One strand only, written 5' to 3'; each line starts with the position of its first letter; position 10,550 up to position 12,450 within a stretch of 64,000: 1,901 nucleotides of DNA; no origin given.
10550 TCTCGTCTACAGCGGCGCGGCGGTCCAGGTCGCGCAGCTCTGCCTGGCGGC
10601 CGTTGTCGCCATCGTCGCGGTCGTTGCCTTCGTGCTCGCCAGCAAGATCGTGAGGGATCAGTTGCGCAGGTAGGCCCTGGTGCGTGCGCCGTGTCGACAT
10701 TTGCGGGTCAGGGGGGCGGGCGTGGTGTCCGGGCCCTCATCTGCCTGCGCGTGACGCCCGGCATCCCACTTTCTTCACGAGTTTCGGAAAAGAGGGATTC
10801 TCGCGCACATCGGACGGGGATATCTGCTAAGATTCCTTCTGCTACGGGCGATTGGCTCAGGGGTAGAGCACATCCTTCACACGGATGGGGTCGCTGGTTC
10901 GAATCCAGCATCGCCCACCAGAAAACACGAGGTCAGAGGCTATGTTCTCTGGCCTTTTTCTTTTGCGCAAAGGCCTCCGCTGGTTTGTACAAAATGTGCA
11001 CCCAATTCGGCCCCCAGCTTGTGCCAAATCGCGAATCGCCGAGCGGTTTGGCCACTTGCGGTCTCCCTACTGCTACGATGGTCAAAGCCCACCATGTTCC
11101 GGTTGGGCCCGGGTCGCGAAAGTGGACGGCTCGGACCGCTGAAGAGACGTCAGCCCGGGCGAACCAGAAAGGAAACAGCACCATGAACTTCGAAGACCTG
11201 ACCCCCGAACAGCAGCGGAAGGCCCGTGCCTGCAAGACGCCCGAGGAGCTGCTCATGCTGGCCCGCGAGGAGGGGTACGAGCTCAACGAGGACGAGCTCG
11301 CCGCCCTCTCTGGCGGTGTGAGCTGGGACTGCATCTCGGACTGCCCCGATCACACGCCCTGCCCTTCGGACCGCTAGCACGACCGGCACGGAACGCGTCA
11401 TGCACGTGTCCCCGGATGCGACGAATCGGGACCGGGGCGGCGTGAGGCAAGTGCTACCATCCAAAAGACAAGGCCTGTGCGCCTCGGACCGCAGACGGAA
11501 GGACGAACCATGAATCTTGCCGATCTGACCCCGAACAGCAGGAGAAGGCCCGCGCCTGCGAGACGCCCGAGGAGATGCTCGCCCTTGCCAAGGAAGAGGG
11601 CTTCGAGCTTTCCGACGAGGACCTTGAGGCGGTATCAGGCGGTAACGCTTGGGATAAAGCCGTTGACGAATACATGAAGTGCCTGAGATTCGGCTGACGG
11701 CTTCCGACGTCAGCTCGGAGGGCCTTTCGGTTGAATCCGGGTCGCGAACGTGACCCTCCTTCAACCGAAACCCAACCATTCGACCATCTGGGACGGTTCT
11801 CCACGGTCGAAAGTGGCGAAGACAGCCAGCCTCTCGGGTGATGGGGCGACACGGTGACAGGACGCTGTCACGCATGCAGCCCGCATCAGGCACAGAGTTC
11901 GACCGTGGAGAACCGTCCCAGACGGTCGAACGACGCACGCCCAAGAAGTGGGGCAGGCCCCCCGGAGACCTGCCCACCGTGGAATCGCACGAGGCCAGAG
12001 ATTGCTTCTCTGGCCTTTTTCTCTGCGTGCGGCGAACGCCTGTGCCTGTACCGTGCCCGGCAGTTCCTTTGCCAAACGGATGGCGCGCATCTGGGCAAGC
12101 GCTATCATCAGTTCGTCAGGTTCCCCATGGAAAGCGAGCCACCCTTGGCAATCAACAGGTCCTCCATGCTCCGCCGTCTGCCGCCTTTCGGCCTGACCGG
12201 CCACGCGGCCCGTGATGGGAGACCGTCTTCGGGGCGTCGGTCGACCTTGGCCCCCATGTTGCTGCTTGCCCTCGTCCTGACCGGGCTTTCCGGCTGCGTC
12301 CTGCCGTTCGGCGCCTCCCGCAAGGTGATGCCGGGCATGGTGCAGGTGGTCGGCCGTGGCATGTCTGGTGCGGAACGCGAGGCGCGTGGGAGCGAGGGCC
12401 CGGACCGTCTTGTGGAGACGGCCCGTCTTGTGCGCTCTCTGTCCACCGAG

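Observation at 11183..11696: Family of small peptides with a shared Nif11-like double-glycine leader and a conserved Trp at core position +3, with no maturation or export genes in view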

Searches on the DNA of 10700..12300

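Call 78: search_rna_families(source=window, start=10700, end=12300, threshold=evalue, max_evalue=0.1)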
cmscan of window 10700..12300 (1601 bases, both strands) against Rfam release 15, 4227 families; matches with E-value up to 0.1: 5.
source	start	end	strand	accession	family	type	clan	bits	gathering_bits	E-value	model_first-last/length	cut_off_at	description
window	10846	10917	+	RF00005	tRNA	Gene; tRNA;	CL00001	67.7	29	3.3e-14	1-71/71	no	tRNA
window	11777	11932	-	RF04104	MIR918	Gene; miRNA;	-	36.9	268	0.00019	1-265/265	no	MIR918 microRNA precursor family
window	11777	11932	+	RF04104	MIR918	Gene; miRNA;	-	32.1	268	0.0021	1-265/265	no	MIR918 microRNA precursor family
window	10935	10966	+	RF00489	ctRNA_p42d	Gene; antisense;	-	25.9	50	0.0061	1-46/46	no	ctRNA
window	11782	11928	-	RF03276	mir-2232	Gene; miRNA;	-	24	70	0.048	1-91/91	no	mir-2232 microRNA precursor family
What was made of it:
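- Tried and rejected: Rfam found nothing meaningful in the long hairpin downstream of pep2 (call 78).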
